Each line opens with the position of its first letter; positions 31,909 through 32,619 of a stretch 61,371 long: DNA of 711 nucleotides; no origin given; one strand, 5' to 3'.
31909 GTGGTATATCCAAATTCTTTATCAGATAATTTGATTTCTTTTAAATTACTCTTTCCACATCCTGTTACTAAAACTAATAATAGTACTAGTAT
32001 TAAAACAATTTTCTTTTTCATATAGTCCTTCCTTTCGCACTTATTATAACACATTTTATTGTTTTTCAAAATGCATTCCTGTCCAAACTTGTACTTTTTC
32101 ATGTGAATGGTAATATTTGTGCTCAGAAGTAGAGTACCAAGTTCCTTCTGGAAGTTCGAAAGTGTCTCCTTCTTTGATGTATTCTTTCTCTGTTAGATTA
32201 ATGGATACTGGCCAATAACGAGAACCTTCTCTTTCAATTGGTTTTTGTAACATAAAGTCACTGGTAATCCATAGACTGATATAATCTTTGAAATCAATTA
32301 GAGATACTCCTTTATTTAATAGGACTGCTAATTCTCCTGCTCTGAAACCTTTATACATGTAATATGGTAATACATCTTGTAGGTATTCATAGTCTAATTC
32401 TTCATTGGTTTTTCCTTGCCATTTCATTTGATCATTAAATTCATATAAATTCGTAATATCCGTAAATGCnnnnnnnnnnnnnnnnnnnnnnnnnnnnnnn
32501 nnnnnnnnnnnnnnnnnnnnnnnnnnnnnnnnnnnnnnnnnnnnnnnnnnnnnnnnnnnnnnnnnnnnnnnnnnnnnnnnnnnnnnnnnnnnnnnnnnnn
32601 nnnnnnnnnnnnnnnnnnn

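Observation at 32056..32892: HINT (intein-like) autoprocessing domain and an unknown 138-aa C-terminal module on the large fibre-operon protein, followed by a lipoprotein gene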

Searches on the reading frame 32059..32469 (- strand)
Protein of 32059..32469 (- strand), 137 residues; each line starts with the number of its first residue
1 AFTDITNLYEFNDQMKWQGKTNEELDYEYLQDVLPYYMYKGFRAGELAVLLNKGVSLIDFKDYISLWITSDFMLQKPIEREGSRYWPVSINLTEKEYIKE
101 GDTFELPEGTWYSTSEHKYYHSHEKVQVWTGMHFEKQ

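Call 31: search_protein_representatives(alignment_id=A3)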
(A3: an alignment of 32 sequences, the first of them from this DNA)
Query: 32 sequences, 155 profile positions. Proteins with E-value up to 0.001 (for the whole library): 226; up to 1e-10: 176; up to 1e-30: 68. The best 150 are listed.
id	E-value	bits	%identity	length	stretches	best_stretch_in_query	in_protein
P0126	2.9e-58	212.3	-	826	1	2-154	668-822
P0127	3.1e-54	199.2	-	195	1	1-155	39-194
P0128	3.2e-54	199.2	-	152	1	4-153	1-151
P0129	4.5e-54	198.7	-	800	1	2-155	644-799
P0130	1.6e-53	196.9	-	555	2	1-154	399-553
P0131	2.7e-53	196.2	-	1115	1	3-154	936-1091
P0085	2.8e-53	196.1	-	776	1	2-153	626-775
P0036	3.0e-53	196.0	-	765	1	2-154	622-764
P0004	6.0e-53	195.1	-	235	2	2-154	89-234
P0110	8.3e-53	194.6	-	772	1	2-154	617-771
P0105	4.4e-52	192.2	-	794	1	1-155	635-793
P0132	4.3e-51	189.0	-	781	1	2-154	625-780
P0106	1.7e-50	187.1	-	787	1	2-154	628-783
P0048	2.5e-50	186.6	-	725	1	2-154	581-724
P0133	1.6e-49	183.9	-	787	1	2-153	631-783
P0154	9.7e-41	155.4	-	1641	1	4-155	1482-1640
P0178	2.9e-33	131.1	-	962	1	3-154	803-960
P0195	1.7e-28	115.6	-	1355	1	2-154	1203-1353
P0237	1.3e-20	90.0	-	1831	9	106-154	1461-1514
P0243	6.5e-20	87.8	-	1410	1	5-155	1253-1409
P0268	1.0e-15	74.1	-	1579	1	5-154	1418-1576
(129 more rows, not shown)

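Call 34: search_protein_families(library=pfam, proteins=[P0237, P0154, P0195, P0243, P0268, P0178], max_evalue=0.01)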
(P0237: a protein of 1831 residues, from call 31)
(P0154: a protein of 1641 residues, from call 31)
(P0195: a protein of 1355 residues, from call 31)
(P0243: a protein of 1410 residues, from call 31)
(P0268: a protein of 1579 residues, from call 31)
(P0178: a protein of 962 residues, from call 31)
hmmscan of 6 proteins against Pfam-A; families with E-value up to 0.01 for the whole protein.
P0237 (1831 aa): 6 families
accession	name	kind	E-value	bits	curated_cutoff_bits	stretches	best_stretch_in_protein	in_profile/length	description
PF09479.16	Flg_new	-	1.9e-125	409.5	27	10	1527-1591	1-65/65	Listeria-Bacteroides repeat domain (List_Bact_rpt)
PF00395.25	SLH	-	2.9e-34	117.2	20.8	2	1724-1765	1-43/44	S-layer homology domain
PF18998.6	Flg_new_2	-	3.1e-29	101.2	23.6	4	1212-1281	3-72/73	Divergent InlB B-repeat domain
PF01835.25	MG2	-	3.4e-09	37.4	32.8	0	1255-1283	6-33/96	MG2 domain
PF23843.2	DUF7210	-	1.2e-07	31.5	27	0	1258-1271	14-27/38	Domain of unknown function (DUF7210)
PF02362.26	B3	-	1.9e-06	28.1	30.1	0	917-940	67-90/101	B3 DNA binding domain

P0154 (1641 aa): 0 families

P0195 (1355 aa): 2 families
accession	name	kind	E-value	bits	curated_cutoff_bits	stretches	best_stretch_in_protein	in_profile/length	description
PF13306.12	LRR_5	-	4.9e-89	295.2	27.7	5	804-921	6-121/127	BspA type Leucine rich repeat region (6 copies)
PF13855.12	LRR_8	-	2.7e-09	37.1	27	1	933-975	12-55/61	Leucine rich repeat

P0243 (1410 aa): 2 families
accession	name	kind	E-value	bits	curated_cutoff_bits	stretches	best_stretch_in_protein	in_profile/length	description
PF09479.16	Flg_new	-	1.3e-65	217.8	27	8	631-698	1-65/65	Listeria-Bacteroides repeat domain (List_Bact_rpt)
PF18998.6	Flg_new_2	-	1.3e-09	38.3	23.6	0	531-559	34-72/73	Divergent InlB B-repeat domain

P0268 (1579 aa): 2 families
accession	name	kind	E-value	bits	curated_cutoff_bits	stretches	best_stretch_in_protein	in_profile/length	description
PF13306.12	LRR_5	-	1.4e-132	436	27.7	9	283-406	2-122/127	BspA type Leucine rich repeat region (6 copies)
PF13855.12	LRR_8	-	7.5e-30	102.9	27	2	281-326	13-59/61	Leucine rich repeat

P0178 (962 aa): 2 families
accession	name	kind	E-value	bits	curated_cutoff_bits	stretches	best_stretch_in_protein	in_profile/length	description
PF07963.17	N_methyl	-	1.1e-05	25.3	21.2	1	4-29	2-27/27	Prokaryotic N-terminal methylation motif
PF01079.26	Hint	-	0.00014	22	29.7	1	650-774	4-135/213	Hint module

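Call 36: predict_structure(alignment_id=A3)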
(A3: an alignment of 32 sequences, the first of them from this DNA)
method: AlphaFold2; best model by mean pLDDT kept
length: 137 residues; sequences in the alignment: 32
mean_pLDDT: 87.3   pTM: 0.67
mean pLDDT of the five models: 87.3, 87.1, 85.9, 84.2, 84.1
residues with pLDDT >= 90: 69; 70-90: 53; 50-70: 12; < 50: 3
segments of 3 or more residues with pLDDT < 50: 2-4
pLDDT, mean of each block of 10 residues (from residue 1): 56 74 86 88 83 86 88 89 96 95 98 94 96 95
secondary structure, 60 per line:
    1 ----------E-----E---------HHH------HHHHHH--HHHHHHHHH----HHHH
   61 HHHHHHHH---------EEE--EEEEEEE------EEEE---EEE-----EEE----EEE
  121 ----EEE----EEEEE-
elements in order: H36-41 H44-52 H57-68 E78-80 E83-89 E96-99 E103-105 E111-113 E118-120 E125-127 E132-136

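Call 40: fold_search(model_id=the predicted structure, library=pdb)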
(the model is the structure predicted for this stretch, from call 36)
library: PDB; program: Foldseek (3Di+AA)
matches with E <= 10: 290; with E <= 0.001: 0
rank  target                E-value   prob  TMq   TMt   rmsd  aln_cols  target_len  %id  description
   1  1iv8                  1.5e-01  0.13  0.20  0.05  13.5       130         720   10  Crystal Structure of Maltooligosyl trehalose synthase (released 2003-02-25)
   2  7qpr_B                3.1e-01  0.69  0.28  0.07   3.5        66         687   12  Structure of full length SpoT (released 2023-01-18)
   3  8dge_D                3.3e-01  0.11  0.20  0.06  12.0       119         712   12  BoGH13ASus from Bacteroides ovatus (released 2023-05-24)
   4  7c3a_C                5.2e-01  0.23  0.22  0.10   9.3        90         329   11  Ferredoxin reductase in carbazole 1,9a-dioxygenase (released 2021-05-26)
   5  7qqg_D                6.0e-01  0.09  0.21  0.07  13.6       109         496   12  Crystal structure of MYORG bound to 1-deoxygalactonojirimycin (released 2022-08-31)
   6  7c3b_B                6.4e-01  0.25  0.22  0.11   8.6        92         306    9  Ferredoxin reductase in carbazole 1,9a-dioxygenase (FAD apo form) (released 2021-05-26)
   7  8dge_B                6.4e-01  0.09  0.20  0.06  10.9       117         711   13  BoGH13ASus from Bacteroides ovatus (released 2023-05-24)
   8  7c3a_A                6.8e-01  0.23  0.22  0.11   8.7        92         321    9  Ferredoxin reductase in carbazole 1,9a-dioxygenase (released 2021-05-26)
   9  9cd2_B                7.2e-01  0.30  0.25  0.17   5.5        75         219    9  Structure of E. coli ZDHYS365 multi-ubiquitin domain protein (released 2025-04-02)
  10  7c3b_A                8.7e-01  0.21  0.23  0.11   8.0        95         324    8  Ferredoxin reductase in carbazole 1,9a-dioxygenase (FAD apo form) (released 2021-05-26)
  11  3hje                  9.3e-01  0.07  0.17  0.05  12.8        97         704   12  Crystal structure of sulfolobus tokodaii hypothetical maltooligosyl trehalose synthase (released 2010-04-14)
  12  1rfk_A                1.1e+00  0.28  0.26  0.34   5.3        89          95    8  Crystal Structure of 2Fe2S Ferredoxin from Thermophilic Cyanobacterium Mastigocladus Laminosus (released 2005-04-12)
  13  8dl2_A                1.1e+00  0.07  0.20  0.05  10.9       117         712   13  BoGH13ASus from Bacteroides ovatus bound to acarbose (released 2023-05-24)
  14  9cd2_A                1.2e+00  0.25  0.26  0.17   7.5        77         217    8  Structure of E. coli ZDHYS365 multi-ubiquitin domain protein (released 2025-04-02)
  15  8htc_B                1.2e+00  0.16  0.24  0.36   4.7        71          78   14  Crystal structure of a SeMet-labeled effector from Chromobacterium violaceum in complex with Ubiquitin (released 2023-11-22)
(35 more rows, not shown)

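Call 47: search_protein_families(library=pfam, alignment_id=A3, max_evalue=0.1)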
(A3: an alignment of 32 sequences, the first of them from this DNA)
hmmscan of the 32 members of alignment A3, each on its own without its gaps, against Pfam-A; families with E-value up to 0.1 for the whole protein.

A. member 1, seq(137 aa): 0 families

B. families by the number of members that match (of 32 scanned): 9 families
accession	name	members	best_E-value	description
PF11518.13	DUF3221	3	0.0086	Protein of unknown function (DUF3221)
PF08455.15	SNF2_assoc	1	0.00078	Bacterial SNF2 helicase associated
PF09279.17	EF-hand_like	1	0.0073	Phosphoinositide-specific phospholipase C, efhand-like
PF06480.20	FtsH_ext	1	0.0076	FtsH Extracellular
PF16932.10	T4SS_TraI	1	0.022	Type IV secretory system, conjugal DNA-protein transfer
PF00778.23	DIX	1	0.049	DIX domain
PF05728.18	UPF0227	1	0.053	Uncharacterised protein family (UPF0227)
PF17605.7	DUF5501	1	0.073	Family of unknown function (DUF5501)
PF21370.4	PAS_GdpP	1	0.081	Cyclic-di-AMP phosphodiesterase GdpP-like, PAS domain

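Call 60: fold_search(model_id=the predicted structure, library=viral)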
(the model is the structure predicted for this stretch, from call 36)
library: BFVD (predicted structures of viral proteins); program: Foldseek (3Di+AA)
matches with E <= 10: 140; with E <= 0.001: 0
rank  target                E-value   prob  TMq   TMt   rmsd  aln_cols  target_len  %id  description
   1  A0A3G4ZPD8            1.5e-01  0.23  0.24  0.18  11.7        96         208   12  Ubiquitin-like domain-containing protein [Terrestrivirus sp.]
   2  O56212                1.8e-01  0.23  0.23  0.12  12.6        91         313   14  Polyprotein (Fragment) [GB virus C]
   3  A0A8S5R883            2.1e-01  0.92  0.35  0.23   6.4        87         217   13  INTERNALIN B BINDING, VIRULENCE FACTOR, PATHOGENICITY.3A [virus sp. cti5L29]
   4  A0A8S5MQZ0            2.3e-01  0.80  0.31  0.17   9.7        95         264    7  Uncharacterized protein [Siphoviridae sp. ctqED62]
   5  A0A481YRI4            4.9e-01  0.12  0.24  0.20  13.1       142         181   10  Ubiquitin [Marseillevirus LCMAC101]
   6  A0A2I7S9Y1            5.2e-01  0.16  0.23  0.20  12.8       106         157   11  (no name in the UniProt tables at hand)
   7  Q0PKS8                5.9e-01  0.13  0.24  0.10  11.6        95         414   15  NS5A (Fragment) [GB virus C]
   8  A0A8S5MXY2            7.2e-01  0.54  0.30  0.14   7.0       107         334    8  INTERNALIN B BINDING, LEUCINE RICH REPEAT.2A [Siphoviridae sp. ctdxZ3]
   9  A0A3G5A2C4            7.7e-01  0.11  0.23  0.12  12.0       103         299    9  Putative ubiquitin [Harvfovirus sp.]
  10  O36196                8.7e-01  0.10  0.23  0.03  12.6        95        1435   15  Polyprotein (Fragment) [GB virus C]
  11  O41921                1.1e+00  0.10  0.24  0.05   9.9        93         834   14  RNA-directed RNA polymerase (Fragment) [GB virus C]
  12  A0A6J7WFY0            1.1e+00  0.08  0.17  0.16  12.6        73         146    7  Uncharacterized protein [uncultured Caudovirales phage]
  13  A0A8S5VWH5            1.5e+00  0.44  0.31  0.04   5.7        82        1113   11  (no name in the UniProt tables at hand)
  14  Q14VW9                1.8e+00  0.08  0.20  0.10  15.1        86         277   10  ORF137 [Ranid herpesvirus 2]
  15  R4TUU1                2.0e+00  0.02  0.14  0.14  10.6        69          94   13  (no name in the UniProt tables at hand)
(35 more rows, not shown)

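Call 69: find_related_loci(query=A3, collection=metagenome_contigs, flank=10000)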
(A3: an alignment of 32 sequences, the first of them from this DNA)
Query A3 (137 aa) in metagenome_contigs; peptide patterns used: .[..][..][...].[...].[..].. (x = any residue, [..] = any of these).
131 stretches matched a pattern; 45 encode a relative of the query (tblastn E <= 1e-3); 45 distinct loci.
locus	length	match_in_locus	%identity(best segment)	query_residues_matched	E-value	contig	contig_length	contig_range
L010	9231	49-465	71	1-137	7e-63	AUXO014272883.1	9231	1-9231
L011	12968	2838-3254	69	1-137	4e-61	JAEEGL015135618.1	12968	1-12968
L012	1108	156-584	56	1-137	8e-53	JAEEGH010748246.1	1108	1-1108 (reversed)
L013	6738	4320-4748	55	1-137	3e-49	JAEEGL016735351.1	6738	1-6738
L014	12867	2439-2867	55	1-135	7e-45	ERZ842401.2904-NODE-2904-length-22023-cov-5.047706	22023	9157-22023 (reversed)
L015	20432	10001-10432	52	1-135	9e-44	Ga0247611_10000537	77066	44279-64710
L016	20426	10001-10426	50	1-135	1e-40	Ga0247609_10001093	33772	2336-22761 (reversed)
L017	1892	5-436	53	2-134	2e-40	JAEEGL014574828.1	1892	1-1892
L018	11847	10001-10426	49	1-135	5e-40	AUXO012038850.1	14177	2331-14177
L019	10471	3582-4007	49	1-135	5e-40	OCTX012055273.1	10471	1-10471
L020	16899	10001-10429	45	1-136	2e-36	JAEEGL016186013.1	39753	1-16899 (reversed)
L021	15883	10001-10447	42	5-134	9e-29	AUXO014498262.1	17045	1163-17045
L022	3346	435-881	41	3-134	7e-28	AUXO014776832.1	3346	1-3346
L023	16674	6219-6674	39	5-135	2e-25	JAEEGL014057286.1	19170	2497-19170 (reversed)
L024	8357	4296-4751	40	5-135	2e-25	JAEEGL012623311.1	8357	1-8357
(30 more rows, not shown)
